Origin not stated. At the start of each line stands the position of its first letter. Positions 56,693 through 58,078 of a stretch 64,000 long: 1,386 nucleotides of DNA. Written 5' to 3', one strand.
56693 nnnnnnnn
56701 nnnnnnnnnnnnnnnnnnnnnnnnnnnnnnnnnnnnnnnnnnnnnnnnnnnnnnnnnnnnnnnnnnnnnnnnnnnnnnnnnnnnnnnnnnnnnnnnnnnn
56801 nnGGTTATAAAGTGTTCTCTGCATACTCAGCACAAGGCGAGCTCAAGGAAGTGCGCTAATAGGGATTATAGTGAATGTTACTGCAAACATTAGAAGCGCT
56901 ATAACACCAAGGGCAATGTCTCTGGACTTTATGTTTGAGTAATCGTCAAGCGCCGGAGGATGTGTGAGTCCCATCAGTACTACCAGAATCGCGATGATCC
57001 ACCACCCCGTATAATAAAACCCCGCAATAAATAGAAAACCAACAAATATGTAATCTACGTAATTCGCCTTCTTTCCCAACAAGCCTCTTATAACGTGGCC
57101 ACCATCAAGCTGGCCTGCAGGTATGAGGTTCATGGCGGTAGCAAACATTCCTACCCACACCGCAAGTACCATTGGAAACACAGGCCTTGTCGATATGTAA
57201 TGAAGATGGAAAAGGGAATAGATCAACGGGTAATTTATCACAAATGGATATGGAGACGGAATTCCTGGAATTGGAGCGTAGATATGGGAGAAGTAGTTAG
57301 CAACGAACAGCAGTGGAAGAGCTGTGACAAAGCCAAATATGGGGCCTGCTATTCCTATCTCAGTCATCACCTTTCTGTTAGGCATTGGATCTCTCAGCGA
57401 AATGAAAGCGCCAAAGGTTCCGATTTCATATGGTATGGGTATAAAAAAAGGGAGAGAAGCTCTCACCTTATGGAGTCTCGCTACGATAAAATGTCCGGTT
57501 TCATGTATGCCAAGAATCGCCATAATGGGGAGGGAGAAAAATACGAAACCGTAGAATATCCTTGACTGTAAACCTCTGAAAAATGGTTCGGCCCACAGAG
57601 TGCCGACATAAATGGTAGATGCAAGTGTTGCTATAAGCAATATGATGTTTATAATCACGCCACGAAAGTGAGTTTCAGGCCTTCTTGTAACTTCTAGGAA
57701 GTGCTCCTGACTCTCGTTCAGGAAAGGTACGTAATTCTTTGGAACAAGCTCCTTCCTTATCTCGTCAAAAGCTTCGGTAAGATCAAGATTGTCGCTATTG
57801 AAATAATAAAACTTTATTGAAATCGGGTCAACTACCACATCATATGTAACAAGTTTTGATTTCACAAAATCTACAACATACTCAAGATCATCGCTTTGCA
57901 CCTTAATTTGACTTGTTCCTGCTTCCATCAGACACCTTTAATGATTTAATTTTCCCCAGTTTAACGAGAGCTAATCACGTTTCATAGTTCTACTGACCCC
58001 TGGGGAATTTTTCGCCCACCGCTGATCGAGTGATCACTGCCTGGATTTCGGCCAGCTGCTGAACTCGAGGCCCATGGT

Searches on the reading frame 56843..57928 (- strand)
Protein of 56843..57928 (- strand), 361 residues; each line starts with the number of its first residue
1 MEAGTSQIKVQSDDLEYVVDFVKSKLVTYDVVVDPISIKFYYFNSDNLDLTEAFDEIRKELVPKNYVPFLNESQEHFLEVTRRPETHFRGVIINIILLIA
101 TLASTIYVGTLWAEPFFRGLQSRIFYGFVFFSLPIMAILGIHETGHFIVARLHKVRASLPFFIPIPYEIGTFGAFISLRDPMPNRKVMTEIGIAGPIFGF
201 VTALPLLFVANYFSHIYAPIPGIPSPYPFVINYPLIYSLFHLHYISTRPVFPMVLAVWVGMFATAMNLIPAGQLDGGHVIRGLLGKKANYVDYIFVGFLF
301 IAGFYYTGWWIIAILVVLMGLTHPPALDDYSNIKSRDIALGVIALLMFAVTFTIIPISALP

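Call 5: search_protein_families(library=pfam, proteins=[window:56843-57928:-], max_evalue=0.01)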
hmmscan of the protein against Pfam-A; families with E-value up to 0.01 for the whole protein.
window:56843-57928:- (361 aa): 1 family
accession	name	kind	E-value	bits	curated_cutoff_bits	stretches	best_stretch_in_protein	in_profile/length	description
PF02163.28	Peptidase_M50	-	3e-19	69.7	27.2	1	131-286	2-196/221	Peptidase family M50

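Call 7: find_related_loci(query=window:56843-57928:-, collection=genome_contigs, flank=10000)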
Query window:56843-57928:- (361 aa) in genome_contigs; peptide patterns used: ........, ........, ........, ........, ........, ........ (x = any residue, [..] = any of these).
252 stretches matched a pattern; 86 encode a relative of the query (tblastn E <= 1e-3); the best 80 are kept; 80 distinct loci.
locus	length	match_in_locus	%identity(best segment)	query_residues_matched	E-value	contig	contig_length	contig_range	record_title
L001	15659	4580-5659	93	1-360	0e+0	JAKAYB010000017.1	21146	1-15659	MAG: Thermoplasmata archaeon isolate YS3.bin24 NODE_468_length_21146_cov_5.408202, whole genome shotgun sequence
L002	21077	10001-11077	66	1-358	1e-160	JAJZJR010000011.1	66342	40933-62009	MAG: Thermoplasmata archaeon isolate LSA5.bin55 NODE_461_length_66342_cov_4.148199, whole genome shotgun sequence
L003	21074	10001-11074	66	1-357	1e-160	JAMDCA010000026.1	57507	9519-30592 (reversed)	MAG: Thermoplasmatota archaeon isolate FK_Sedi_B_Bin.193 NODE_1307_length_57507_cov_60.956, whole genome shotgun sequenc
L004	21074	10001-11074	67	1-357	1e-160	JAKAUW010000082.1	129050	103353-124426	MAG: Thermoplasmata archaeon isolate YP3.bin51 NODE_139_length_129050_cov_4.11164, whole genome shotgun sequence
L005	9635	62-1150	65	1-361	2e-159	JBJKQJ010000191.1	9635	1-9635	MAG: Thermoplasmataceae archaeon isolate Bin_31 S1Ck127_2403986_flag_1_multi_5.0000_len_9635, whole genome shotgun seque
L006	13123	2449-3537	65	1-361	3e-157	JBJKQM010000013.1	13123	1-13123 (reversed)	MAG: Thermoplasmataceae archaeon isolate Bin_34 S1Ck127_2409955_flag_0_multi_14.9892_len_13123, whole genome shotgun seq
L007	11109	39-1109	66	1-357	7e-155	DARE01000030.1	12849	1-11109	MAG TPA_asm: Thermoplasmatales archaeon UBA447 UBA447_contig_351, whole genome shotgun sequence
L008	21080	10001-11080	65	1-358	6e-155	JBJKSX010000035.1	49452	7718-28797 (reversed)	MAG: Thermoplasmataceae archaeon isolate Bin_92 S1Ck127_289945_flag_0_multi_10.0011_len_49452, whole genome shotgun sequ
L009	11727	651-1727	66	1-358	2e-154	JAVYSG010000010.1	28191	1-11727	MAG: Thermoplasmataceae archaeon isolate DRTY-16_202007_bins_50 DRTY-16_202007_bins_50_scaffold_10, whole genome shotgun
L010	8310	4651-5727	66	1-358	2e-154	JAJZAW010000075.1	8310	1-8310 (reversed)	MAG: Thermoplasmata archaeon isolate HSP1.bin41 NODE_5799_length_8310_cov_1.806061, whole genome shotgun sequence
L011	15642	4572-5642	65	1-357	3e-152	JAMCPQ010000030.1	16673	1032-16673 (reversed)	MAG: Thermoplasmatota archaeon isolate FK_Sedi_A_Bin.74 NODE_8213_length_16673_cov_320.316, whole genome shotgun sequenc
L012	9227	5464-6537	63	1-357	5e-150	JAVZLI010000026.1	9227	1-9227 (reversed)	MAG: Thermoplasmataceae archaeon isolate DRTY-6_201907_bins_49 DRTY-6_201907_bins_49_scaffold_26, whole genome shotgun s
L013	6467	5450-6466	65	1-338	2e-150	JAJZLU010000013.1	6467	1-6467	MAG: Thermoplasmata archaeon isolate MAS3.bin138 NODE_23546_length_6467_cov_2.094637, whole genome shotgun sequence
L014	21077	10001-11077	63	1-358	5e-149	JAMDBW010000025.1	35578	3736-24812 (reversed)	MAG: Thermoplasmatota archaeon isolate FK_Sedi_B_Bin.199 NODE_3447_length_35578_cov_3.73343, whole genome shotgun sequen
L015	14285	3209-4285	63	1-358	2e-148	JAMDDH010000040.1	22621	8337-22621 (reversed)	MAG: Thermoplasmatota archaeon isolate FK_Sedi_B_Bin.146 NODE_7637_length_22621_cov_68.5352, whole genome shotgun sequen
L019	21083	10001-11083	60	1-359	1e-144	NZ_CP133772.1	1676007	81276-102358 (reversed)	Oxyplasma meridianum strain M1 chromosome, complete genome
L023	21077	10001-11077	67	1-358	2e-155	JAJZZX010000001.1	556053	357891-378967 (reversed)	MAG: Thermoplasmata archaeon isolate TL2-2.bin24 NODE_1_length_556053_cov_129.838261, whole genome shotgun sequence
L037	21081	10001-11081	68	5-358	3e-86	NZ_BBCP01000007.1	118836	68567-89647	Thermogymnomonas acidicola JCM 13583, whole genome shotgun sequence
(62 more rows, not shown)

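Call 28: find_encoding_contigs(protein=window:56843-57928:-, flank=10000, max_places=10)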
Protein window:56843-57928:- (361 aa): 1 contig read that carries it; 1 place shown.
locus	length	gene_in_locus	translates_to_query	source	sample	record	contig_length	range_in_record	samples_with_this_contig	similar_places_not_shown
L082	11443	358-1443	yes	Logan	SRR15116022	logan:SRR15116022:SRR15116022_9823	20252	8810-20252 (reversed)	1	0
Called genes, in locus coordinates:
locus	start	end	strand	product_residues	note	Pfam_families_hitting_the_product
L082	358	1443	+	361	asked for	PF02163:Peptidase_M50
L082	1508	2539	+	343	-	PF09376:NurA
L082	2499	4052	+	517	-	PF09378:HAS-barrel, PF02534:T4SS-DNA_transf (weak), PF01935:DUF87, PF05872:HerA_C (faint)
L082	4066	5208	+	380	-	PF00149:Metallophos, PF12850:Metallophos_2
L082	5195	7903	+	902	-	PF02463:SMC_N, PF13175:AAA_15 (faint), PF13304:AAA_21 (faint), PF13476:AAA_23 (faint), PF13555:AAA_29 (weak), PF04423:Rad50_zn_hook (weak), PF13558:SbcC_Walker_B (faint)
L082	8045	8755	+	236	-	PF10584:Proteasome_A_N, PF00227:Proteasome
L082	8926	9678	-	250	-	PF08843:AbiEii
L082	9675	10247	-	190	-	-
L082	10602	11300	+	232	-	PF01172:SBDS_N, PF09377:SBDS_domain_II, PF20268:SBDS_C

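Call 90: search_protein_families(library=pfam, proteins=[L014:6951-7946:+, L014:5743-6408:+, L014:6561-6911:-, L023:8317-9510:+, L023:7646-8308:+, L037:5918-6538:+, L037:5083-5964:-, L019:5920-6846:+, L010:1934-2734:-, L010:1248-1937:-], max_evalue=0.001)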
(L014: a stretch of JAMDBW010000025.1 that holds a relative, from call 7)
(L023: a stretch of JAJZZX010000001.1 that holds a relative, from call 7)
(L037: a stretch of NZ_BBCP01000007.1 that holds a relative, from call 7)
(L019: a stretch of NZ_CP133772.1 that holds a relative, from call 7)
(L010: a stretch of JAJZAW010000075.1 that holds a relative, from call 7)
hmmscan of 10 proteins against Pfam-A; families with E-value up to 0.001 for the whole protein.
L014:6951-7946:+ (331 aa): 5 families
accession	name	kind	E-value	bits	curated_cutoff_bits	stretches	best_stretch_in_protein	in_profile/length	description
PF24271.1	HVO_2833_C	-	4.6e-12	46.8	34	1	204-315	7-118/120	HVO_2833, C-terminal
PF25212.1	HVO_A0114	-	1.6e-06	28.2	27.6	1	10-65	20-75/84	HVO_A0114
PF01325.25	Fe_dep_repress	-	0.00016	22.2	26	1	19-61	15-57/60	Iron dependent repressor, N-terminal DNA binding domain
PF12802.13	MarR_2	-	0.00031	21.3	27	1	20-58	13-52/61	MarR family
PF13412.12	HTH_24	-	0.00057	19.9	21.9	0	19-57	10-48/48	Winged helix-turn-helix DNA-binding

L014:5743-6408:+ (221 aa): 0 families

L014:6561-6911:- (116 aa): 1 family
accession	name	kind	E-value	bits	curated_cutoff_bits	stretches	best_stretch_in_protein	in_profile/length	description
PF13563.12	2_5_RNA_ligase2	-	1.5e-05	25.5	27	1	44-113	3-75/152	2'-5' RNA ligase superfamily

L023:8317-9510:+ (397 aa): 1 family
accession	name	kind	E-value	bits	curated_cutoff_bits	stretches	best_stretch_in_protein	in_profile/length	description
PF07690.21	MFS_1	-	1.4e-30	106.8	33.4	2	20-287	3-286/347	Major Facilitator Superfamily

L023:7646-8308:+ (220 aa): 1 family
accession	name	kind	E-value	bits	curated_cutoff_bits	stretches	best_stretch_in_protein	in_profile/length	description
PF12916.12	DUF3834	-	1.4e-16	60.8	22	1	9-193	7-194/202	Protein of unknown function (DUF3834)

L037:5918-6538:+ (206 aa): 0 families

L037:5083-5964:- (293 aa): 1 family
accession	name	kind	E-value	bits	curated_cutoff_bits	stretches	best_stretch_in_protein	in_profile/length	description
PF00496.27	SBP_bac_5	-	1.6e-16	60.9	32.4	1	5-282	37-258/368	Bacterial extracellular solute-binding proteins, family 5 Middle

L019:5920-6846:+ (308 aa): 1 family
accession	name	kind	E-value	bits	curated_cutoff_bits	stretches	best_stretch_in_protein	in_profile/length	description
PF02086.21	MethyltransfD12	-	3.6e-56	191.1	22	1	19-290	1-253/253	D12 class N6 adenine-specific DNA methyltransferase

L010:1934-2734:- (266 aa): 0 families

L010:1248-1937:- (229 aa): 0 families

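Call 110: search_protein_families(library=pfam, proteins=[L019:7410-7634:+, L019:7570-7914:+, L019:8124-8285:+, L019:4480-5061:+], max_evalue=0.01)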
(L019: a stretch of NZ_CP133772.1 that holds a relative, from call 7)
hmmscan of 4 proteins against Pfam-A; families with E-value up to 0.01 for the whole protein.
L019:7410-7634:+ (74 aa): 1 family
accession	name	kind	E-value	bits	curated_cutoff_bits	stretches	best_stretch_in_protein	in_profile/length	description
PF00872.24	Transposase_mut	-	0.00013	21.4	21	1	24-68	20-65/379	Transposase, Mutator family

L019:7570-7914:+ (114 aa): 1 family
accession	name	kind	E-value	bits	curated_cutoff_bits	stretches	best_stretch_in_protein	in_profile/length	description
PF00872.24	Transposase_mut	-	6e-15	55.4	21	1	14-113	65-162/379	Transposase, Mutator family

L019:8124-8285:+ (53 aa): 2 families
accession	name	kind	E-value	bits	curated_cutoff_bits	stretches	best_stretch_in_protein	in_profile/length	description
PF00872.24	Transposase_mut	-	3.3e-13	49.7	21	1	1-51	228-278/379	Transposase, Mutator family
PF10551.15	MULE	-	0.00011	23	27.6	1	1-33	67-99/99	MULE transposase domain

L019:4480-5061:+ (193 aa): 0 families
